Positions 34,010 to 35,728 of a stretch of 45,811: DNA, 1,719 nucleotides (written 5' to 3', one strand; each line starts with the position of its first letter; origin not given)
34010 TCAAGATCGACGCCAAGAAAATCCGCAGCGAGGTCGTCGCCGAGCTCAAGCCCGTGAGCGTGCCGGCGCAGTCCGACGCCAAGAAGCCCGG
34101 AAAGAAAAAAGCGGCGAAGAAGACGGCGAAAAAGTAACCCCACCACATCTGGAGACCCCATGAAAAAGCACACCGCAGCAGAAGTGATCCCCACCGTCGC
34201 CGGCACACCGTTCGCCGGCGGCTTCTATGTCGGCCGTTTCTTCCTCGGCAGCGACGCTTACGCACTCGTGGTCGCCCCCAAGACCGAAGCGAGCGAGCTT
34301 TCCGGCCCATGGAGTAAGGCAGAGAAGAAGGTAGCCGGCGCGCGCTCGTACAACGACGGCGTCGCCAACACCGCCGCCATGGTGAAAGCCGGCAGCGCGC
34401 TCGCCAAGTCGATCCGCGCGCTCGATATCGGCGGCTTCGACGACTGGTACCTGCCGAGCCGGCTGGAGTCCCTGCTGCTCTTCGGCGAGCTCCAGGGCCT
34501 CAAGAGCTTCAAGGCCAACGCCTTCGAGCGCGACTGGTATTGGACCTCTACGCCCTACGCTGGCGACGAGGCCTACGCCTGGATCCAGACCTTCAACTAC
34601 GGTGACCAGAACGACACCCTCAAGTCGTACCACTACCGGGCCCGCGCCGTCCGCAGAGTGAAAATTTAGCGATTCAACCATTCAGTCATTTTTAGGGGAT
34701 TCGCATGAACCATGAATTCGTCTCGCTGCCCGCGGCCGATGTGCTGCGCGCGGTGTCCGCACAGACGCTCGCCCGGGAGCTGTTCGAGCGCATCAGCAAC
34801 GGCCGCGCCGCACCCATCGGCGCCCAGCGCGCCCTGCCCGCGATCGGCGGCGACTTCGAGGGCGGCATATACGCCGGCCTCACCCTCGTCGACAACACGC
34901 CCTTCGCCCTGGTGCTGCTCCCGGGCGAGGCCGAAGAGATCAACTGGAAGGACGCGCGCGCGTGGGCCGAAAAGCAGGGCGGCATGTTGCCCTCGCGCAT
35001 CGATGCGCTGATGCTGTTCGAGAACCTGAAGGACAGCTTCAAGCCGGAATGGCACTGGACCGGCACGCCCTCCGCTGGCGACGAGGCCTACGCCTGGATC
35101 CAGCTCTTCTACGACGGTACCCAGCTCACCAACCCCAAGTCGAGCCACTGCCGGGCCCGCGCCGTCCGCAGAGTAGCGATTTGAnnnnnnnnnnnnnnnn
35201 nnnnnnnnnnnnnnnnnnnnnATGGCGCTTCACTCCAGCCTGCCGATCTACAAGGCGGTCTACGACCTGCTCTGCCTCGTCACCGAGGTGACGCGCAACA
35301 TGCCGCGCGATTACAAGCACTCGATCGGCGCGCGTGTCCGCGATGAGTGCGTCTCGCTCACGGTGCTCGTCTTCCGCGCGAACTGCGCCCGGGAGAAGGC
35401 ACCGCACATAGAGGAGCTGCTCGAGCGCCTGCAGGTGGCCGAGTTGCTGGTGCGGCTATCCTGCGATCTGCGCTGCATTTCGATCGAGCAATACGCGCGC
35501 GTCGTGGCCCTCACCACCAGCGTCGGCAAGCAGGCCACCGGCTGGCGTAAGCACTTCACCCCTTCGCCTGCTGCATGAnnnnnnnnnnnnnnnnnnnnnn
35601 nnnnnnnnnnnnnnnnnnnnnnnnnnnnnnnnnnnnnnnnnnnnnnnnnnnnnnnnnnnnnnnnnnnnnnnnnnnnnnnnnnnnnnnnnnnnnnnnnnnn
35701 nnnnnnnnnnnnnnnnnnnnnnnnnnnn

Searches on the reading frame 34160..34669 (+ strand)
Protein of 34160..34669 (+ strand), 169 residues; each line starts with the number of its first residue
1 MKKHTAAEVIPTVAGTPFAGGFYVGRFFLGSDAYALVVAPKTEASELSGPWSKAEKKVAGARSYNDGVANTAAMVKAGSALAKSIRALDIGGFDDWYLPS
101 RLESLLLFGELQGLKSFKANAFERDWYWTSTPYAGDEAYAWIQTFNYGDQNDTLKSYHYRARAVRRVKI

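Call 6: search_protein_families(library=pfam, proteins=[window:34160-34669:+], max_evalue=0.01)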
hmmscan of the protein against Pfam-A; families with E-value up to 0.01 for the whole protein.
window:34160-34669:+ (169 aa): 1 family
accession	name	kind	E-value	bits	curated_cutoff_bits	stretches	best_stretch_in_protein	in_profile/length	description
PF07603.17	Lcl_C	-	7.8e-12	46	34.9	1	69-165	18-117/117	Lcl C-terminal domain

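Call 26: search_solved_structures(query=window:34160-34666:+, max_evalue=1)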
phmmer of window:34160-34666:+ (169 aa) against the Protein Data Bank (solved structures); distinct sequences matched with E-value up to 1: 1.
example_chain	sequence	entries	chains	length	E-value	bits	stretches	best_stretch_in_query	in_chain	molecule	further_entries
8q4e_A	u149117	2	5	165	0.37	13.9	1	93-165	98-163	HbP1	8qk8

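Call 42: find_homologous_proteins(query=window:34160-34666:+, max_evalue=0.00001)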
Query window:34160-34666:+ (169 aa): 657 proteins with E <= 0.00001 among 766 candidates; the best 120 are listed.
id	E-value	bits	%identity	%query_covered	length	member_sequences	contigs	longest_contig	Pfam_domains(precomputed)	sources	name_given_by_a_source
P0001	3.1e-108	377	100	100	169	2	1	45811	PF07603.18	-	-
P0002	6.4e-64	233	66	100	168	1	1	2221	PF07603.18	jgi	jgi:hypothetical protein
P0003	1.5e-60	222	64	100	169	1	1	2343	PF07603.18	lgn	-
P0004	7.2e-58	213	62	100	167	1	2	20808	PF07603.18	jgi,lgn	-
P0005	8.3e-58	213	61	99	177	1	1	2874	PF07603.18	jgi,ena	-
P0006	1.1e-57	213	63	100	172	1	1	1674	PF07603.18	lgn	-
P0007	3.5e-57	211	61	93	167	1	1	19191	PF07603.18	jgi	jgi:hypothetical protein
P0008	1.1e-56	209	57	100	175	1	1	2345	PF07603.18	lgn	-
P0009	5.5e-55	204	58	100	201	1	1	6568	PF07603.18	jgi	jgi:hypothetical protein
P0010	5.1e-54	201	56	100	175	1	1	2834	PF07603.18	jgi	jgi:hypothetical protein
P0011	1.2e-53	199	60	98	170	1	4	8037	PF07603.18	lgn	-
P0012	5.4e-52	194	56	100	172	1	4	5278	PF07603.18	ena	-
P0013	1.1e-51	193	58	95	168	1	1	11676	PF07603.18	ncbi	-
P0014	1.1e-51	193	56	95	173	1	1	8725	PF07603.18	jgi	jgi:hypothetical protein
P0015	1.4e-51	193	58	95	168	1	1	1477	PF07603.18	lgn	-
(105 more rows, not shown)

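Call 46: find_encoding_contigs(protein=P0121, flank=10000, max_places=6)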
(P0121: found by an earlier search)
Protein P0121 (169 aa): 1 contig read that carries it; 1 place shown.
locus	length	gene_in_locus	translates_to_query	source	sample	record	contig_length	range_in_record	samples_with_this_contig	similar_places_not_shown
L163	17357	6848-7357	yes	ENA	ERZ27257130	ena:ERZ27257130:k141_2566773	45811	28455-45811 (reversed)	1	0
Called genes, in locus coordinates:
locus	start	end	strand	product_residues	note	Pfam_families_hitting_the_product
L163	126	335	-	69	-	-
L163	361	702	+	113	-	-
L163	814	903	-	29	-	-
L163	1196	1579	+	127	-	-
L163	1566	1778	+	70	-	-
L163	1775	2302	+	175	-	-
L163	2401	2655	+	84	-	-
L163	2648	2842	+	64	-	-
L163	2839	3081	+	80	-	-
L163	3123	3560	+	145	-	PF07603:Lcl_C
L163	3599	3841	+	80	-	-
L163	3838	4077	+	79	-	-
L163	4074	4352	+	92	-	-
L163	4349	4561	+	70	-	-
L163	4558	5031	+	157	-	-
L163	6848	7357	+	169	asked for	PF07603:Lcl_C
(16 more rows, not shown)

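Call 54: predict_structure(alignment_id=A3)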
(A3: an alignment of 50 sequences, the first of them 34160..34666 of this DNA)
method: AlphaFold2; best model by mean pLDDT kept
length: 169 residues; sequences in the alignment: 50
mean_pLDDT: 92.5   pTM: 0.88
mean pLDDT of the five models: 92.5, 92.5, 90.9, 76.1, 75.1
residues with pLDDT >= 90: 139; 70-90: 23; 50-70: 3; < 50: 4
segments of 3 or more residues with pLDDT < 50: 1-4
pLDDT, mean of each block of 10 residues (from residue 1): 61 95 95 97 88 92 96 97 97 97 97 87 92 95 94 96 96
secondary structure, 60 per line:
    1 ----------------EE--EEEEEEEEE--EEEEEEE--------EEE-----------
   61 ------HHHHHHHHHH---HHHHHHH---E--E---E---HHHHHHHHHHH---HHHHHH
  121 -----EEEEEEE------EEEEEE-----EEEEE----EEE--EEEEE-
elements in order: E21-29 E32-38 E47-49 H67-76 H80-86 H101-111 H115-120 E126-132 E139-144 E150-154 E159-161 E164-168

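Call 57: fold_search(model_id=the predicted structure, library=pdb)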
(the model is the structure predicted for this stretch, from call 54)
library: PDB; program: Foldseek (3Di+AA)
matches with E <= 10: 204; with E <= 0.001: 1
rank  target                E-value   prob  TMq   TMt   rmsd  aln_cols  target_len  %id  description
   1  8q4e_A                4.6e-05  1.00  0.52  0.67   6.6       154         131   23  Structure of Legionella pneumophila Lcl C-terminal domain (released 2023-12-27)
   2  1oz7_B                8.4e-02  0.77  0.36  0.47   6.4       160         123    8  Crystal structure of Echicetin from the venom of Indian saw-scaled viper (Echis carinatus) at 2.4 resolution (released 2003-12-30)
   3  1umr_C                1.6e-01  0.54  0.34  0.43   6.6       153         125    6  Crystal structure of the platelet activator convulxin, a disulfide linked a4b4 cyclic tetramer from the venom of Crota (released 2003-11-21)
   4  3bx4_C                2.3e-01  0.41  0.34  0.41   7.5       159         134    8  Crystal structure of the snake venom toxin aggretin (released 2008-08-26)
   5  2e3x_C                2.6e-01  0.51  0.25  0.34   7.7        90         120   10  Crystal structure of Russell's viper venom metalloproteinase (released 2007-12-11)
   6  2vrp_A                4.0e-01  0.30  0.35  0.42   7.3       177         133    8  Structure of rhodocytin (released 2008-07-08)
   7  1jwi_B                4.5e-01  0.33  0.36  0.47   7.7       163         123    9  Crystal Structure of Bitiscetin, a von Willeband Factor-dependent Platelet Aggregation Inducer. (released 2001-11-28)
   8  1u0n_C                4.5e-01  0.28  0.31  0.39   7.9       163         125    5  The ternary von Willebrand Factor A1-glycoprotein Ibalpha-botrocetin complex (released 2005-04-19)
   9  3bx4_A                5.1e-01  0.28  0.34  0.41   7.5       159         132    8  Crystal structure of the snake venom toxin aggretin (released 2008-08-26)
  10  3wwk_A                5.1e-01  0.21  0.34  0.40   8.1       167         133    8  Crystal structure of CLEC-2 in complex with rhodocytin (released 2014-10-22)
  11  3akk_A                5.1e-01  0.03  0.14  0.09  17.3       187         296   10  Crystal structure of A Helicobacter pylori proinflammatory kinase CtkA (released 2010-12-01)
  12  1egi_A                5.4e-01  0.18  0.30  0.38  10.4       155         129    6  STRUCTURE OF A C-TYPE CARBOHYDRATE-RECOGNITION DOMAIN (CRD-4) FROM THE MACROPHAGE MANNOSE RECEPTOR (released 2000-08-30)
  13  3ubu_B                5.4e-01  0.14  0.30  0.37  12.9       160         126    8  Crystal structure of agkisacucetin, a GpIb-binding snaclec (snake C-type lectin) that inhibits platelet (released 2012-04-11)
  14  1c3a_B                5.8e-01  0.33  0.36  0.45   7.0       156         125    6  CRYSTAL STRUCTURE OF FLAVOCETIN-A FROM THE HABU SNAKE VENOM, A NOVEL CYCLIC TETRAMER OF C-TYPE LECTIN-LIKE HETERODIMER (released 2000-03-06)
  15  3vpp_B                6.1e-01  0.25  0.32  0.42   6.2       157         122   11  Crystal Structure of the Human CLEC9A C-type Lectin-Like Domain (released 2012-04-25)
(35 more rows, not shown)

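Call 71: search_protein_families(library=phrogs, proteins=[window:34160-34666:+], max_evalue=0.00001)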
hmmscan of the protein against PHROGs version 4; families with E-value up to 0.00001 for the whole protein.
window:34160-34666:+ (169 aa): 2 families
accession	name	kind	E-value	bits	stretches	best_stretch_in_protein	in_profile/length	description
phrog_4245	-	unknown function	3e-30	106.7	1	15-168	425-580/583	-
phrog_16004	-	unknown function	7.2e-06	27.2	1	79-165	55-136/152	-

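Call 79: search_protein_families(library=ncbifam, proteins=[window:34160-34666:+], max_evalue=0.001)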
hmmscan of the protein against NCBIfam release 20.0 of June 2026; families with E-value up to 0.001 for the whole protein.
window:34160-34666:+ (169 aa): 1 family
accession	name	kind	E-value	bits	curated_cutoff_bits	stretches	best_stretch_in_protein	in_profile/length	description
NF046116.1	adhesin_Lcl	equivalog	0.0004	19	500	1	93-165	364-429/431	collagen-like adhesin Lcl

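Call 80: search_protein_families(library=padloc, proteins=[window:34160-34666:+], max_evalue=0.001)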
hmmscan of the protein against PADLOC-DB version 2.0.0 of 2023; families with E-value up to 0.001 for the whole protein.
window:34160-34666:+ (169 aa): 0 families

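Call 82: fold_search(model_id=the predicted structure, library=viral)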
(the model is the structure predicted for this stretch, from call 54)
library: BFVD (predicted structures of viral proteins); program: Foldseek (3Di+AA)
matches with E <= 10: 141; with E <= 0.001: 16
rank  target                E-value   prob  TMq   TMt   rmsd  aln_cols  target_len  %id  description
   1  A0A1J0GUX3            9.1e-13  1.00  0.84  0.68   1.6       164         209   28  (no name in the UniProt tables at hand)
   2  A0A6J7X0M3            7.2e-10  1.00  0.74  0.22   6.0       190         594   20  Peptidase S74 domain-containing protein [uncultured Caudovirales phage]
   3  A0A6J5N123            1.6e-09  1.00  0.66  0.61   3.4       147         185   21  DUF1566 domain-containing protein [uncultured Caudovirales phage]
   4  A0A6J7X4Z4            8.4e-09  1.00  0.75  0.16   4.4       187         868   20  Uncharacterized protein [uncultured Caudovirales phage]
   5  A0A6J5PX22            1.3e-08  1.00  0.70  0.13   6.3       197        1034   23  Collagen triple helix repeat [uncultured Caudovirales phage]
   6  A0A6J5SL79            1.4e-08  1.00  0.70  0.70   5.3       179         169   18  DUF1566 domain-containing protein [uncultured Caudovirales phage]
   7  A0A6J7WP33            2.5e-08  1.00  0.65  0.29   4.4       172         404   22  DUF1566 domain-containing protein [uncultured Caudovirales phage]
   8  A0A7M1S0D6            2.5e-08  1.00  0.60  0.46   5.0       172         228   19  DUF1566 domain-containing protein [uncultured phage cr10_1]
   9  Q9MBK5                4.0e-08  1.00  0.63  0.57   3.9       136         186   32  Uncharacterized protein [Pseudomonas phage D3]
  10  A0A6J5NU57            4.5e-08  1.00  0.71  0.43   3.3       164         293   20  Uncharacterized protein [uncultured Caudovirales phage]
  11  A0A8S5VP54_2          4.8e-08  1.00  0.71  0.10   4.1       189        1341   19  (no name in the UniProt tables at hand)
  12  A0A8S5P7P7            2.0e-07  1.00  0.67  0.30   4.6       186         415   17  Uncharacterized protein [Podoviridae sp. ctU7u6]
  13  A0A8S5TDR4            5.3e-07  1.00  0.68  0.09   3.2       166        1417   24  Tail fiber protein [Myoviridae sp. ctK5o5]
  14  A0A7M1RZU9            1.2e-06  1.00  0.67  0.16   3.4       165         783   20  Uncharacterized protein [uncultured phage cr116_1]
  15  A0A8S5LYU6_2          1.1e-04  1.00  0.55  0.11   9.4       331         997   11  DUF1566 domain-containing protein [Siphoviridae sp. ctkcl3]
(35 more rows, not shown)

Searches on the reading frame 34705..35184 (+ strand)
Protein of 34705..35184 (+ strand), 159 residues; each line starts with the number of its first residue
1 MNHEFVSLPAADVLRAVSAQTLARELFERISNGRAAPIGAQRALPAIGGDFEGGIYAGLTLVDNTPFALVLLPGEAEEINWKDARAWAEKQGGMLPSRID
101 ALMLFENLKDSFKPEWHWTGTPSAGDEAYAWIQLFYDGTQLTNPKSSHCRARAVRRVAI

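Call 6: search_protein_families(library=pfam, proteins=[window:34705-35184:+], max_evalue=0.01)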
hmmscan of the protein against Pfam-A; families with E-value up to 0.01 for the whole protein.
window:34705-35184:+ (159 aa): 1 family
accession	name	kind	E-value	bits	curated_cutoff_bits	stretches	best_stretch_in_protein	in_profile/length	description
PF07603.17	Lcl_C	-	0.0001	23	34.9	1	112-155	74-117/117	Lcl C-terminal domain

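Call 79: search_protein_families(library=ncbifam, proteins=[window:34705-35181:+], max_evalue=0.001)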
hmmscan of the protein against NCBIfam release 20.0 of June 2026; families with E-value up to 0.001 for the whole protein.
window:34705-35181:+ (159 aa): 0 families

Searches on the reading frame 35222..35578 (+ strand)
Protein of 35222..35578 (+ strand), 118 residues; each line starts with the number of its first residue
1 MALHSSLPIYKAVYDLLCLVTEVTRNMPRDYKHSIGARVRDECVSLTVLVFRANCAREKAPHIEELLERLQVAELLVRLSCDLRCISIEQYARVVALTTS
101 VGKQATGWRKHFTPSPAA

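Call 6: search_protein_families(library=pfam, proteins=[window:35222-35578:+], max_evalue=0.01)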
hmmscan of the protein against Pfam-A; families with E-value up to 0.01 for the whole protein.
window:35222-35578:+ (118 aa): 1 family
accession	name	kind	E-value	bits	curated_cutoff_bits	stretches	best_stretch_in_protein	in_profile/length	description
PF22296.2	bAvd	-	3.9e-14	53.5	40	1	11-111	5-106/107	bAvd-like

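Call 25: search_solved_structures(query=window:35222-35575:+, max_evalue=0.01)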
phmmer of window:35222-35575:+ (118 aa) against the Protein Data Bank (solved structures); distinct sequences matched with E-value up to 0.01: 0.

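Call 79: search_protein_families(library=ncbifam, proteins=[window:35222-35575:+], max_evalue=0.001)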
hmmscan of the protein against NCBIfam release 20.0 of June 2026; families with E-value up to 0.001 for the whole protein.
window:35222-35575:+ (118 aa): 1 family
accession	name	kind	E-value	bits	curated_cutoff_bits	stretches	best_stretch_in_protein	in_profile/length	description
NF033474.1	DivGenRetAVD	equivalog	8.1e-17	61.4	80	1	7-110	1-104/104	diversity-generating retroelement protein Avd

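Call 80: search_protein_families(library=padloc, proteins=[window:35222-35575:+], max_evalue=0.001)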
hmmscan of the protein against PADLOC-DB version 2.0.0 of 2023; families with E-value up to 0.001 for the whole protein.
window:35222-35575:+ (118 aa): 0 families
